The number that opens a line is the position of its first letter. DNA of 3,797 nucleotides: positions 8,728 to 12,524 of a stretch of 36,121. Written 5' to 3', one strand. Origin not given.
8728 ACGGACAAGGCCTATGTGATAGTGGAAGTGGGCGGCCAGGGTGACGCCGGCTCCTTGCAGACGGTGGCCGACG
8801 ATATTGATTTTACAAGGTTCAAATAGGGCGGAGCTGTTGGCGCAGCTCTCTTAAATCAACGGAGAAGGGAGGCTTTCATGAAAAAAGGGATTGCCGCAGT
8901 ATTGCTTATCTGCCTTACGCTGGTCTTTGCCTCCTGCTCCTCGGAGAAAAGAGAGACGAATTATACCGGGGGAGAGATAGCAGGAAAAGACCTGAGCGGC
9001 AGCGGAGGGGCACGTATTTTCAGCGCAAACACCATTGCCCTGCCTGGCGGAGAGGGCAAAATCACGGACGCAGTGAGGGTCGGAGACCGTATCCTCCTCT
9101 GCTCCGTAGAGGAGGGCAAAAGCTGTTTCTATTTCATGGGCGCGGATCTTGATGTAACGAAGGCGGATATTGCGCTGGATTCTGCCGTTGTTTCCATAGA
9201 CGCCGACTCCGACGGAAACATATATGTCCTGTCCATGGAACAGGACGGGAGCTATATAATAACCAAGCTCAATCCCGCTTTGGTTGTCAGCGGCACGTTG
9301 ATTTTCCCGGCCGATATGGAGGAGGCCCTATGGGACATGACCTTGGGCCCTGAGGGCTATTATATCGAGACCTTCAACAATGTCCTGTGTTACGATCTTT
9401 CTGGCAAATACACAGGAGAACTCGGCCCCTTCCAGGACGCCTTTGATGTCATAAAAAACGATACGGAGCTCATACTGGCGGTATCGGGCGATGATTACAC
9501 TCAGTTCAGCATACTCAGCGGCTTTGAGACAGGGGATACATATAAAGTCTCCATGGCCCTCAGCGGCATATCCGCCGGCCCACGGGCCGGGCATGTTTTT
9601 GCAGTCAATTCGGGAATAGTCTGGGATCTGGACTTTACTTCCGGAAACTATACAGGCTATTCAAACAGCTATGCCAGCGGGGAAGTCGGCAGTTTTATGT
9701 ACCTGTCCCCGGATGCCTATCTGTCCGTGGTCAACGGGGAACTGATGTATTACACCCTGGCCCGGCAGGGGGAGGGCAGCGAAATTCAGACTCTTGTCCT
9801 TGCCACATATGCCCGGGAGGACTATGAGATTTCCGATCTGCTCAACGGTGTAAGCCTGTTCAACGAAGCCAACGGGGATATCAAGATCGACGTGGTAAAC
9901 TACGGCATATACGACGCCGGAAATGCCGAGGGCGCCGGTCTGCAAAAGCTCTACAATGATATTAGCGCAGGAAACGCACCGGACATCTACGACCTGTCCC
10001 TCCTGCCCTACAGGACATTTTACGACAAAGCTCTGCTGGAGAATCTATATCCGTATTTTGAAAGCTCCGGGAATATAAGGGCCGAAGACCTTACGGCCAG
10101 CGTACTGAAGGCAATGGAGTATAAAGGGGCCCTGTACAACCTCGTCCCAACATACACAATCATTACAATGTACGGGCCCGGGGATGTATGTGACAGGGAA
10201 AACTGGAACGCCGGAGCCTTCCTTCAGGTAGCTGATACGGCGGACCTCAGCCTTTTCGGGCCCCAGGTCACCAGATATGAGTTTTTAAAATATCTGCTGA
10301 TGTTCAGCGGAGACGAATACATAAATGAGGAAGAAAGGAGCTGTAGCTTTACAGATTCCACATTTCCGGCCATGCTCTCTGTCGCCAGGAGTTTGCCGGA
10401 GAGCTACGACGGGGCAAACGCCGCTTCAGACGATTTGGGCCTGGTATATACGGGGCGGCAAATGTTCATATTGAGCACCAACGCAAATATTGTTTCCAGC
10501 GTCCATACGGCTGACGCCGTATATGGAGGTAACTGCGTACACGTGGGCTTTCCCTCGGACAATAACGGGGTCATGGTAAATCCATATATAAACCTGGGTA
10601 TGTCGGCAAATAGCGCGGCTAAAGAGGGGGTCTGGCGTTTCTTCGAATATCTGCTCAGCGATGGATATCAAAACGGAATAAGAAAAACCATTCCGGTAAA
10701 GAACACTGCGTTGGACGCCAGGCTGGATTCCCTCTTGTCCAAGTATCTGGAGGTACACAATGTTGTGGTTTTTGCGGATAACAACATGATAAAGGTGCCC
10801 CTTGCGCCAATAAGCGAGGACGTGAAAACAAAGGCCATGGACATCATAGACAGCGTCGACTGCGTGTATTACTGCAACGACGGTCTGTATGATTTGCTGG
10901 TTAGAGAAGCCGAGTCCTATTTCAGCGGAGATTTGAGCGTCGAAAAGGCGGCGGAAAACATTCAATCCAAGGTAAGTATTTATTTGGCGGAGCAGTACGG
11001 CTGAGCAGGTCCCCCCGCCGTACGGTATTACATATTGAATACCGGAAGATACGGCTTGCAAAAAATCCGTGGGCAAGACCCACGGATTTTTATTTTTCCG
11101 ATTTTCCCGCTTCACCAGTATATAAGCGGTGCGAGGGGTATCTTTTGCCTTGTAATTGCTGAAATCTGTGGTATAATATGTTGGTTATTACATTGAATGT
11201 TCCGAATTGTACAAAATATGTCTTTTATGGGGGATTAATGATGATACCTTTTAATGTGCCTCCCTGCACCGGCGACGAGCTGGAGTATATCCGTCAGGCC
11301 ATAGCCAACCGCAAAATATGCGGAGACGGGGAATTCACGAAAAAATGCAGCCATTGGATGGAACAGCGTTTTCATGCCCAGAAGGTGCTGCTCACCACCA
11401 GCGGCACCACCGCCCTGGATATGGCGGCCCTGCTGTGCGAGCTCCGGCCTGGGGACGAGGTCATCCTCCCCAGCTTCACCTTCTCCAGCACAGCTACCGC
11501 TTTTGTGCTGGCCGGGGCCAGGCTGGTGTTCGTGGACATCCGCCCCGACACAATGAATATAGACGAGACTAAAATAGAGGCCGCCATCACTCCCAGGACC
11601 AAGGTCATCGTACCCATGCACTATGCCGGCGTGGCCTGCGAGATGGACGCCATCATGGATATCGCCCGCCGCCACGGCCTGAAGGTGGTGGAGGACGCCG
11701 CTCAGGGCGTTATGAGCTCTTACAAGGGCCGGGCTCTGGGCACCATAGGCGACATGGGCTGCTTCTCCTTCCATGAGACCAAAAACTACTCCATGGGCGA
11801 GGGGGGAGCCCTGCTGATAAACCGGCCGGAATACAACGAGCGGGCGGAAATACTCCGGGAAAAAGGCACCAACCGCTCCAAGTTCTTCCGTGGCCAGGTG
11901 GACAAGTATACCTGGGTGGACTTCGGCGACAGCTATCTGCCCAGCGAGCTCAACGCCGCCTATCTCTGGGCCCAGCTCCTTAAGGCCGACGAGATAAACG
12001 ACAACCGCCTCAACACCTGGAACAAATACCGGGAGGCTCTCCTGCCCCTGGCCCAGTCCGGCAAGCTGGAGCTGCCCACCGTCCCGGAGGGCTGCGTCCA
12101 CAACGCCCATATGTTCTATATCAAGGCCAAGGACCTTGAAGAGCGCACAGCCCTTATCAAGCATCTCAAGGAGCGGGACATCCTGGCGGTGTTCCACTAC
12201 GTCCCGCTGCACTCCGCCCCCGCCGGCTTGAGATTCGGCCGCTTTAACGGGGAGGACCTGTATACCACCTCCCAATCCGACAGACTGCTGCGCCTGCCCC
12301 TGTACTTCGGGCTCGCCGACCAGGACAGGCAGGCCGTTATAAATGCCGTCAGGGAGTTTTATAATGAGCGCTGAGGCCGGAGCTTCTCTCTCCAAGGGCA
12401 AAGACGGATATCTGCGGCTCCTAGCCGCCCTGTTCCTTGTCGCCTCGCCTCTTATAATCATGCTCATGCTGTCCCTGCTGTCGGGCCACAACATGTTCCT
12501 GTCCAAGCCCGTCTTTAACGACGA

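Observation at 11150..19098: Nine-gene operon encoding an Arn/Gtr-style lipid-linked 4-amino-6-deoxyhexose decoration pathway with non-canonical extras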

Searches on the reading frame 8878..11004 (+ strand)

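Call 43: search_protein_families(library=pfam, proteins=[window:8878-11004:+], max_evalue=0.0001)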
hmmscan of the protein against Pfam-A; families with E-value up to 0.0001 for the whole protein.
window:8878-11004:+ (708 aa): 1 family
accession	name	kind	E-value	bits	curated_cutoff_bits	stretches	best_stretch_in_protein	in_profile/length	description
PF01547.30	SBP_bac_1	-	1.1e-07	32.6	26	0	328-411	17-98/307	Bacterial extracellular solute-binding protein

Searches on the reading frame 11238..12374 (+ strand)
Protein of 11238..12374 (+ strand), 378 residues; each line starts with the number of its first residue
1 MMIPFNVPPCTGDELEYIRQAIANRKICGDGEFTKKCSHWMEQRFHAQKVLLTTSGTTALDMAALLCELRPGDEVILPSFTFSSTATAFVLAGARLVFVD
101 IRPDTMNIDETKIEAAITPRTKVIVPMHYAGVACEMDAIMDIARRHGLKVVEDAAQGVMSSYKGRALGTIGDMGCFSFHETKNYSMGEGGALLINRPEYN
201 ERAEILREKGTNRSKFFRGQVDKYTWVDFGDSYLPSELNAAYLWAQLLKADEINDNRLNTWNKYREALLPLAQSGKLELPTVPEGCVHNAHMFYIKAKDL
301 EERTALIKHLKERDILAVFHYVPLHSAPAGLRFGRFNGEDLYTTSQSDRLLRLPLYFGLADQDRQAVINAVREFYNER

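Call 3: search_protein_families(library=pfam, proteins=[window:11238-12374:+], max_evalue=0.01)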
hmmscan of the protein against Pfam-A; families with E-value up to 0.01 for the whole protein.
window:11238-12374:+ (378 aa): 6 families
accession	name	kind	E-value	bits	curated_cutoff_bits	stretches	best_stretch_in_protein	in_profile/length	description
PF01041.23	DegT_DnrJ_EryC1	-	6.7e-84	282.6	19.8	1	13-372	6-360/360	DegT/DnrJ/EryC1/StrS aminotransferase family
PF00155.27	Aminotran_1_2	-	7.6e-12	45.5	19.7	1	29-155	43-187/361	Aminotransferase class I and II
PF00266.25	Aminotran_5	-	1.8e-09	37.5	21.5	1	47-160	61-182/371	Aminotransferase class-V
PF01212.27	Beta_elim_lyase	-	3.2e-06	27.1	27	1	29-220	29-215/288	Beta-eliminating lyase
PF01053.26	Cys_Met_Meta_PP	-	1.9e-05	23.8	27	1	46-155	66-175/381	Cys/Met metabolism PLP-dependent enzyme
PF01276.26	OKR_DC_1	-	4.5e-05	22.8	27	1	35-157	69-207/417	Orn/Lys/Arg decarboxylase, major domain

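Call 4: search_protein_families(library=ncbifam, proteins=[window:11238-12374:+], max_evalue=0.01)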
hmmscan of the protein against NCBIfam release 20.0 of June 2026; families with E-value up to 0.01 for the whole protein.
window:11238-12374:+ (378 aa): 40 families (the best 25 are shown)
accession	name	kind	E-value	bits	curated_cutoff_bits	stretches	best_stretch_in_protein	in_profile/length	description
TIGR02379.1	ECA_wecE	subfamily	2.6e-193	641.9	434.85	1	2-375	1-375/376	dTDP-4-amino-4,6-dideoxy-D-glucose transaminase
NF008687.0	PRK11706.1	equivalog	2.2e-192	638.8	375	1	2-375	1-374/375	dTDP-4-amino-4,6-dideoxygalactose transaminase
TIGR03588.1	PseC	equivalog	1e-59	202.4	423.5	1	2-373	1-378/380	UDP-4-amino-4,6-dideoxy-N-acetyl-beta-L-altrosamine transaminase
NF008658.2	PRK11658.1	equivalog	3.7e-57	193.7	631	1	3-374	5-376/379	UDP-4-amino-4-deoxy-L-arabinose aminotransferase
TIGR04181.1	NHT_00031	hypoth_equivalog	3.6e-49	167.6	420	1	3-329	1-334/359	LegC family aminotransferase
NF011936.0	PRK15407.1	equivalog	1.3e-39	136.1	423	2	30-210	63-251/440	lipopolysaccharide biosynthesis protein RfbH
TIGR04427.1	PLP_DesI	equivalog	3.2e-34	118.7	650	1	18-215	38-233/390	dTDP-4-dehydro-6-deoxyglucose aminotransferase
NF041364.1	GntC_guanitoxin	equivalog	4.6e-13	48.8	415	1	11-154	20-174/356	guanitoxin biosynthesis PLP-dependent (S)-gamma-hydroxy-L-arginine cyclodehydratase GntC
NF004770.0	PRK06108.1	subfamily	5.4e-13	48.5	422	1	40-154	89-210/396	pyridoxal phosphate-dependent aminotransferase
NF006569.0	PRK09082.1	subfamily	2.5e-11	43.3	420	1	34-125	77-168/386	methionine aminotransferase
NF006488.0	PRK08912.1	equivalog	2.7e-11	43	498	1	37-146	76-191/387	aminotransferase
NF005817.0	PRK07683.1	equivalog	5.6e-11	41.8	575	1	44-143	85-187/387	aminotransferase A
NF005855.0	PRK07777.1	equivalog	4.1e-10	39.5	553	1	46-154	87-203/391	pyridoxal phosphate-dependent aminotransferase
NF005816.0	PRK07682.1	equivalog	4.4e-09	35.5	620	1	32-153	70-202/390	aminotransferase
NF004621.0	PRK05957.1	equivalog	1.8e-08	33.6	498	1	43-132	84-175/389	pyridoxal phosphate-dependent aminotransferase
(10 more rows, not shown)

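Call 41: search_solved_structures(query=window:11238-12374:+, max_evalue=1e-20, show_alignments=1)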
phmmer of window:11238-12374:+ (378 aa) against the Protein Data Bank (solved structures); distinct sequences matched with E-value up to 1e-20: 52.
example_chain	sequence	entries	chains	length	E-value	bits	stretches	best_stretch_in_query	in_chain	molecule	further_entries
4piw_A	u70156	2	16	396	3.1e-171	572.4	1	2-374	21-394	TDP-4-keto-6-deoxy-D-glucose transaminase family protein | dTDP-4-amino-4,6-dideoxygalactose transaminase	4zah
6blg_A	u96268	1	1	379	4.4e-166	555.4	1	2-375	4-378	dTDP-4-amino-4,6-dideoxygalactose transaminase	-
1mdo_A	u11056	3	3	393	2.9e-46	161.2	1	4-373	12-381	ArnB aminotransferase | UDP-4-amino-4-deoxy-L-arabinose--oxoglutarate aminotransferase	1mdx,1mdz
4oca_A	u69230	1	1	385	2e-45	158.4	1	4-373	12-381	UDP-4-amino-4-deoxy-L-arabinose--oxoglutarate aminotransferase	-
3bn1_A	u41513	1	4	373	2.6e-45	158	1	7-371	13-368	Perosamine synthetase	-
3dr7_A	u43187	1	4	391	3.1e-45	157.8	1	7-371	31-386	Putative perosamine synthetase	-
7b0d_A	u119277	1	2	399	1.3e-44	155.8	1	51-374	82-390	Glutamine--scyllo-inositol transaminase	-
3dr4_A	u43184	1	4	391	2.1e-44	155.1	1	7-371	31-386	Putative perosamine synthetase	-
9bgp_A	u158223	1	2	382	1.8e-43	152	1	46-374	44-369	aminotransferase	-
9bgr_A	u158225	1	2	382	1.2e-42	149.3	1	46-374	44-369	aminotransferase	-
5uid_A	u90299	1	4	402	2.4e-42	148.3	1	14-372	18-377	Aminotransferase TlmJ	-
5k8b_A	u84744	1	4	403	6.8e-42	146.8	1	41-288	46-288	8-amino-3,8-dideoxy-alpha-D-manno-octulosonate transaminase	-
7b0m_AAA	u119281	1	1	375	2.5e-40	141.6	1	14-297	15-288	Sugar aminotransferase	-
4lc3_A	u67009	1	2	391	8.2e-40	140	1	37-374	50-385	Putative UDP-4-amino-4-deoxy-l-arabinose--oxoglutarate aminotransferase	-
8sng_A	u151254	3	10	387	2.5e-39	138.4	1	3-373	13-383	UDP-4-amino-4-deoxy-L-arabinose--oxoglutarate aminotransferase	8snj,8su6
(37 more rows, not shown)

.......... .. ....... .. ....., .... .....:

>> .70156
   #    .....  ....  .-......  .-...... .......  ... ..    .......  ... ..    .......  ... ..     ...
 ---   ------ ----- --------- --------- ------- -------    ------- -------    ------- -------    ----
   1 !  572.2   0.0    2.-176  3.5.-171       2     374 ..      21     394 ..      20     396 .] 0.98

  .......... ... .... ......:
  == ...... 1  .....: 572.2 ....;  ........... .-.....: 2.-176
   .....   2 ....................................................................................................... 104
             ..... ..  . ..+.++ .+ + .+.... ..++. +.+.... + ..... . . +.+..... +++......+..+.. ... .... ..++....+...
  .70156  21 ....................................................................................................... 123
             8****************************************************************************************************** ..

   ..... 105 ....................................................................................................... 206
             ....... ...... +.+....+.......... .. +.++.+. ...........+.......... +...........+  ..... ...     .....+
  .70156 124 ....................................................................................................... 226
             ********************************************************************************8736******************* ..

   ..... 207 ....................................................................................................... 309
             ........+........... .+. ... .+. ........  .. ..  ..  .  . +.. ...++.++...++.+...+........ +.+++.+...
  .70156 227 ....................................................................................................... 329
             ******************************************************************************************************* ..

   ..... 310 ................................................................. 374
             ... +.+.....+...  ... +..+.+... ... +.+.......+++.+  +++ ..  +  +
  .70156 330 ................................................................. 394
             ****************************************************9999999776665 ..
